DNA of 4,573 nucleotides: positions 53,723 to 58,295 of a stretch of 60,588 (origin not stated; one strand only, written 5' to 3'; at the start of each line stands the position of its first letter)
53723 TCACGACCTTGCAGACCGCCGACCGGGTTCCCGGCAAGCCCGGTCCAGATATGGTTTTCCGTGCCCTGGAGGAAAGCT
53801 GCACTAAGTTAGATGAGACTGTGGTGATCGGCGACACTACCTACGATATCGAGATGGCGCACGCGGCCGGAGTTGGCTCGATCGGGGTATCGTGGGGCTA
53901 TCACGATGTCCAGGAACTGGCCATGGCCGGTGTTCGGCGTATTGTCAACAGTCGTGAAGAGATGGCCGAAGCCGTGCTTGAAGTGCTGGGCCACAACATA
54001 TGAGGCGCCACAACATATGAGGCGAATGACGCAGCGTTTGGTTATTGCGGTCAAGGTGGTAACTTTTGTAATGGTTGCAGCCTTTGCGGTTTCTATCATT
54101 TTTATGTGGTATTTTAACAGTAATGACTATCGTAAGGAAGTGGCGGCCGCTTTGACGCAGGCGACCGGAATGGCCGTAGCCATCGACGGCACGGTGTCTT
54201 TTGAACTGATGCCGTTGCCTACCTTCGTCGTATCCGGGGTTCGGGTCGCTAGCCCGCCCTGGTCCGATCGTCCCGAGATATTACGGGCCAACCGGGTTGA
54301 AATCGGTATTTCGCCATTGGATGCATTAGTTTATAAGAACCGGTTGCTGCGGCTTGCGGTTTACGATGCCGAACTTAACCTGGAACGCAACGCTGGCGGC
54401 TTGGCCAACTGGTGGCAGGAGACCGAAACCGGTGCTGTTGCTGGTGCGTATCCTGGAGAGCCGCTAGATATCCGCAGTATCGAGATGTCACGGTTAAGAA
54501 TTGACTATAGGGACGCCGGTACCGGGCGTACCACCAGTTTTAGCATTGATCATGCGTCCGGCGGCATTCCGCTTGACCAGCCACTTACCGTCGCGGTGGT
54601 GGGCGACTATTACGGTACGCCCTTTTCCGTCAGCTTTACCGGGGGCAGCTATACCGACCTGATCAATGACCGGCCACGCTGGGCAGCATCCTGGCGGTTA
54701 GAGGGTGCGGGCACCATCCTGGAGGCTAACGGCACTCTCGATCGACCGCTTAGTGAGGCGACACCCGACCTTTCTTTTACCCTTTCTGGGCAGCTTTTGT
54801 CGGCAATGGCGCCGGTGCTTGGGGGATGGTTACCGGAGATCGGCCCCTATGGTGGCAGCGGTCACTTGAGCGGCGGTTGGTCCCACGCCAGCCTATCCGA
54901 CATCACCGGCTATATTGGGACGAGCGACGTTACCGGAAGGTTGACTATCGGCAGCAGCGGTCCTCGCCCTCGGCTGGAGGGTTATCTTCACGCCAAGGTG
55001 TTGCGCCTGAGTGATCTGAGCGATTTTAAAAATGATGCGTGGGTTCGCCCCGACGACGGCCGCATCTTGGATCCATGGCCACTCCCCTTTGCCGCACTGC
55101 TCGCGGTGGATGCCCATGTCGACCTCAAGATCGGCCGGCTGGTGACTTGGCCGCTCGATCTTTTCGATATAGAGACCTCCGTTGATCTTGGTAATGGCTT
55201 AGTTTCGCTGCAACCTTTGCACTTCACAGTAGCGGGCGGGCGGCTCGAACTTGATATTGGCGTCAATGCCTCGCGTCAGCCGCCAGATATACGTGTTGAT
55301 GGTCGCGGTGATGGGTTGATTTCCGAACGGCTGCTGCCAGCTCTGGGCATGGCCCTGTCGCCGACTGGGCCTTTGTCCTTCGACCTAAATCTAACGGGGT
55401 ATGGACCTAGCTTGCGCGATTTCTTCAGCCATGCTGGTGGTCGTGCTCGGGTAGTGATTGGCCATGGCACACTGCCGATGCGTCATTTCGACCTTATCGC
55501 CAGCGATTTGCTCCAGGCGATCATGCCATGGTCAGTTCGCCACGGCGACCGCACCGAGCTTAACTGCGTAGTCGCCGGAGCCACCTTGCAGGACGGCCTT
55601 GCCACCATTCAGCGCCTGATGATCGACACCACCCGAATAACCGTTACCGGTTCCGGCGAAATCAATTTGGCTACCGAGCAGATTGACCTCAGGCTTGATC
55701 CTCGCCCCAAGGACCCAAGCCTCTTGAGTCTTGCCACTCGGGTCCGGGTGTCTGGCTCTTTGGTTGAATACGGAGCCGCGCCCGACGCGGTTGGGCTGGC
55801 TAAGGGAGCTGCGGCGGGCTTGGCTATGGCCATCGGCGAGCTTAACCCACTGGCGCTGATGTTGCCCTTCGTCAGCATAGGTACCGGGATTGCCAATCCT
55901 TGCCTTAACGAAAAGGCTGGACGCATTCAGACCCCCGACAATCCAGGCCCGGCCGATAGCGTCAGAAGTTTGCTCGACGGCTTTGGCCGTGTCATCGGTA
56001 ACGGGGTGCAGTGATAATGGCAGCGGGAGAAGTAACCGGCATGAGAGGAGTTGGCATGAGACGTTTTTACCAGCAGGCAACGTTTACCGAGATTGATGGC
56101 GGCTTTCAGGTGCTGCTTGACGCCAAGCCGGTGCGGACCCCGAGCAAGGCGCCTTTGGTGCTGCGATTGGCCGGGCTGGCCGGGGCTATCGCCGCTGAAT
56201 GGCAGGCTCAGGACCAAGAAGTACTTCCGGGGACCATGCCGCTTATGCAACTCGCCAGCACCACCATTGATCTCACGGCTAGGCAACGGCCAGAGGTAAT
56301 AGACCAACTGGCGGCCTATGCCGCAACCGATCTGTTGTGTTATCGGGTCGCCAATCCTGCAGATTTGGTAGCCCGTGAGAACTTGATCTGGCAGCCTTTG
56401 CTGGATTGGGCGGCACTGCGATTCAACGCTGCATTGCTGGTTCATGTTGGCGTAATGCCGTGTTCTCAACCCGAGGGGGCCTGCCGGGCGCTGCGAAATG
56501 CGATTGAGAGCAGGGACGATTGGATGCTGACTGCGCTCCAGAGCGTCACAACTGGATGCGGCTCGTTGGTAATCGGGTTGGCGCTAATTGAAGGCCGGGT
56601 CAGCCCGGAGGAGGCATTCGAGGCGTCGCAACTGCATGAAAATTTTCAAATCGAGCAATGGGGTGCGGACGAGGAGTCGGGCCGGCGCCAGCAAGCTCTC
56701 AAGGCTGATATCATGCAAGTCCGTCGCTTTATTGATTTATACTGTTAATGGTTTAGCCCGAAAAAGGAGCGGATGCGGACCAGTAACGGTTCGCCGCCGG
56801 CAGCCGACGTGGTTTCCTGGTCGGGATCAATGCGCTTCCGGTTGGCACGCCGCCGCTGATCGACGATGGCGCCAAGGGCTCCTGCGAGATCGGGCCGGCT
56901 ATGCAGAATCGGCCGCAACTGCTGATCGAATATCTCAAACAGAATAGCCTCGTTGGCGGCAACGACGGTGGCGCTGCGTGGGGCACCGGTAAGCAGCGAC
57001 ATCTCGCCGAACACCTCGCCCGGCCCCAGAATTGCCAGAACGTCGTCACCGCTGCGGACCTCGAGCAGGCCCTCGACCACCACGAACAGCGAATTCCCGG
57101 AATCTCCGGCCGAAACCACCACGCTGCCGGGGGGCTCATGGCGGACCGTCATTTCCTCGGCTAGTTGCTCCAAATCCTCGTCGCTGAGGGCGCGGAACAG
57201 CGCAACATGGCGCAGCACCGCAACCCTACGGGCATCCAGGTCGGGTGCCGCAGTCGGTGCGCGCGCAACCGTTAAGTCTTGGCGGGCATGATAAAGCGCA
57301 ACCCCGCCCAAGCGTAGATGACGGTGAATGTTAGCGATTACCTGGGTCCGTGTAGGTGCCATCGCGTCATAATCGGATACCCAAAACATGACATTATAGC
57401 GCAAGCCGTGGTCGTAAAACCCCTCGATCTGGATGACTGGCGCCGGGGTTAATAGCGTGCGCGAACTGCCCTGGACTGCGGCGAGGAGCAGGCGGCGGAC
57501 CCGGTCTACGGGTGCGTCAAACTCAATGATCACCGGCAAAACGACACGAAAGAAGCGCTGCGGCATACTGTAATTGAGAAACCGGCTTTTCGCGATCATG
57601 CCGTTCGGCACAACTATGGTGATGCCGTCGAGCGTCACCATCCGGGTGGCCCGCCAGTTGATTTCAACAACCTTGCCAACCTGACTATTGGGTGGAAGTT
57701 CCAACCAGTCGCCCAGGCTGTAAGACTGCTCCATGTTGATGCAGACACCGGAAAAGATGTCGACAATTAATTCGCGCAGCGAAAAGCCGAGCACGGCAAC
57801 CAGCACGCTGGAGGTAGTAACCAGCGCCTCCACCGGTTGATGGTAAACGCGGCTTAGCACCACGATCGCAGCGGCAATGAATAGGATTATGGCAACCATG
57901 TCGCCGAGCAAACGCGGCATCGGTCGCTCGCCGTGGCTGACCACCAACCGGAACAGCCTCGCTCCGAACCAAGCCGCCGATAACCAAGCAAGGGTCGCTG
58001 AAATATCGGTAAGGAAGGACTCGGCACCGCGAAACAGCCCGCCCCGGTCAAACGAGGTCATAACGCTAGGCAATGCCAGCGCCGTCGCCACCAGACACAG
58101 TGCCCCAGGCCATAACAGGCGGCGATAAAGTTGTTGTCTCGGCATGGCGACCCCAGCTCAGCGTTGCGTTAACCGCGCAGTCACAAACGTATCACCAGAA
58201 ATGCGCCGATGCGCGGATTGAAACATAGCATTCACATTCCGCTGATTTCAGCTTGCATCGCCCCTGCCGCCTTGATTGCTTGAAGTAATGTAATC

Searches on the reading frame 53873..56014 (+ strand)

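Call 73: search_protein_families(library=pfam, proteins=[window:53873-56014:+], max_evalue=0.00001)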
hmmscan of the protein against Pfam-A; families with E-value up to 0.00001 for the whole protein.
window:53873-56014:+ (713 aa): 2 families
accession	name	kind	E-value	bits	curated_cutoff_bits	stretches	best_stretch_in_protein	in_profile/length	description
PF05170.20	AsmA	-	2.8e-27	96.2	29.8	2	348-580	362-605/607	AsmA family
PF13116.12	YhdP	-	1e-12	47.3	46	1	49-180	1-124/1224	YhdP protein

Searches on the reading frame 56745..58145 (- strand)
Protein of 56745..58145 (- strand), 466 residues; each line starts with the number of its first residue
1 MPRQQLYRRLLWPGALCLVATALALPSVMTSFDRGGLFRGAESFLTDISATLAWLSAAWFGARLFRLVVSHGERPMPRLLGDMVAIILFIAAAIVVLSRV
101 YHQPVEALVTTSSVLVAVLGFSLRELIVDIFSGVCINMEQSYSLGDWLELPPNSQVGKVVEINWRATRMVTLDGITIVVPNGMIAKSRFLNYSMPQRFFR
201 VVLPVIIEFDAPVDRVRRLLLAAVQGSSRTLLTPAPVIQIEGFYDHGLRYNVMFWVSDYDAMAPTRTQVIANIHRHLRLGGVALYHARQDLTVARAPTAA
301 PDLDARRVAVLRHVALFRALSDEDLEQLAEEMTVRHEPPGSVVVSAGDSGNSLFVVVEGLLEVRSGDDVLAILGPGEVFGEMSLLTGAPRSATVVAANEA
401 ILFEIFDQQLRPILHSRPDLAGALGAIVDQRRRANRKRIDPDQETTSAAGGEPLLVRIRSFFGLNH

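Call 73: search_protein_families(library=pfam, proteins=[window:56745-58145:-], max_evalue=0.00001)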
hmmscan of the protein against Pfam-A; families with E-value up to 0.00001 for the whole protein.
window:56745-58145:- (466 aa): 2 families
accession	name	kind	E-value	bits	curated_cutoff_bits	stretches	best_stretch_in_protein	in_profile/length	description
PF00027.35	cNMP_binding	-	2.4e-19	69.5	27.5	1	336-415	3-87/89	Cyclic nucleotide-binding domain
PF00924.24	MS_channel_2nd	-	6.2e-15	55.5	20.2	1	126-193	2-67/68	Mechanosensitive ion channel, beta-domain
